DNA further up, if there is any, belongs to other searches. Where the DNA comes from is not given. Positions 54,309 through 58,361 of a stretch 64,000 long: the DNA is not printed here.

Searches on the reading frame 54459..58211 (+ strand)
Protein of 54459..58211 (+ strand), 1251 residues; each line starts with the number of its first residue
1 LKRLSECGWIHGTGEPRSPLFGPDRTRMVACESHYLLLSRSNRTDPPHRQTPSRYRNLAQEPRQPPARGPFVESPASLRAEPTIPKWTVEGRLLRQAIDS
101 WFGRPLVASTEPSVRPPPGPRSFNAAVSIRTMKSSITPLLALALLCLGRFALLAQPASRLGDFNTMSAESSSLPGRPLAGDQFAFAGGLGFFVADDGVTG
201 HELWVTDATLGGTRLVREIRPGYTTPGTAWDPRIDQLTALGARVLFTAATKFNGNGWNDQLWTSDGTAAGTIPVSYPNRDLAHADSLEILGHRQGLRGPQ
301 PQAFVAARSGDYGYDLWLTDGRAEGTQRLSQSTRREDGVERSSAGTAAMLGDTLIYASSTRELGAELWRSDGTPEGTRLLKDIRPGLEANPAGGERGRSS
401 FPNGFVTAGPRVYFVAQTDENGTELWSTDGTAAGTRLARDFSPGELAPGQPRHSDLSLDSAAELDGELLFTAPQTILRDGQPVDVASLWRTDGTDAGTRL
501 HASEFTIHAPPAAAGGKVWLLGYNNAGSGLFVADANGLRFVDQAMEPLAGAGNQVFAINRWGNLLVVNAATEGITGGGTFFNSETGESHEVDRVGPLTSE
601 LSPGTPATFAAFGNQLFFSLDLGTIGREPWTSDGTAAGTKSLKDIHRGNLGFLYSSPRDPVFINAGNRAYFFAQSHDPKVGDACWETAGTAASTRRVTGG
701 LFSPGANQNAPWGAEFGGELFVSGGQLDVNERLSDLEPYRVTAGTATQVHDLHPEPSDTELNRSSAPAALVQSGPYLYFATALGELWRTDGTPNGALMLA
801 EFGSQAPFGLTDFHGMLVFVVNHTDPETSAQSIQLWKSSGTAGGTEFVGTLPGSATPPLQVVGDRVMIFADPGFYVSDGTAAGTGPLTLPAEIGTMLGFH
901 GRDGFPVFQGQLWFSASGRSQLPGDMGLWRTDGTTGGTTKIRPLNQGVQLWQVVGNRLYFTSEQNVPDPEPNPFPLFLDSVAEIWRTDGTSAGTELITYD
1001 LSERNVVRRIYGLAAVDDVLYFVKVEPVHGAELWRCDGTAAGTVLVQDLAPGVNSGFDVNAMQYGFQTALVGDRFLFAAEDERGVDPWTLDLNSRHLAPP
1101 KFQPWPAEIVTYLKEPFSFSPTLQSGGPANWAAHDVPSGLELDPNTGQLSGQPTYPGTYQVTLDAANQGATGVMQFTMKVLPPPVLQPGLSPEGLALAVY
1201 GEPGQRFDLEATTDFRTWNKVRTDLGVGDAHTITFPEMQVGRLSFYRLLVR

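Call 8: search_protein_families(library=pfam, proteins=[window:54459-58211:+], max_evalue=0.001)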
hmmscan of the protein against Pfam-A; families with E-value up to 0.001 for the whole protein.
window:54459-58211:+ (1251 aa): 1 family
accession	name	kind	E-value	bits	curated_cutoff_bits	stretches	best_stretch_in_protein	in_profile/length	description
PF05345.18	He_PIG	-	9.1e-10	39.3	24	1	1104-1180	6-95/96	Putative Ig domain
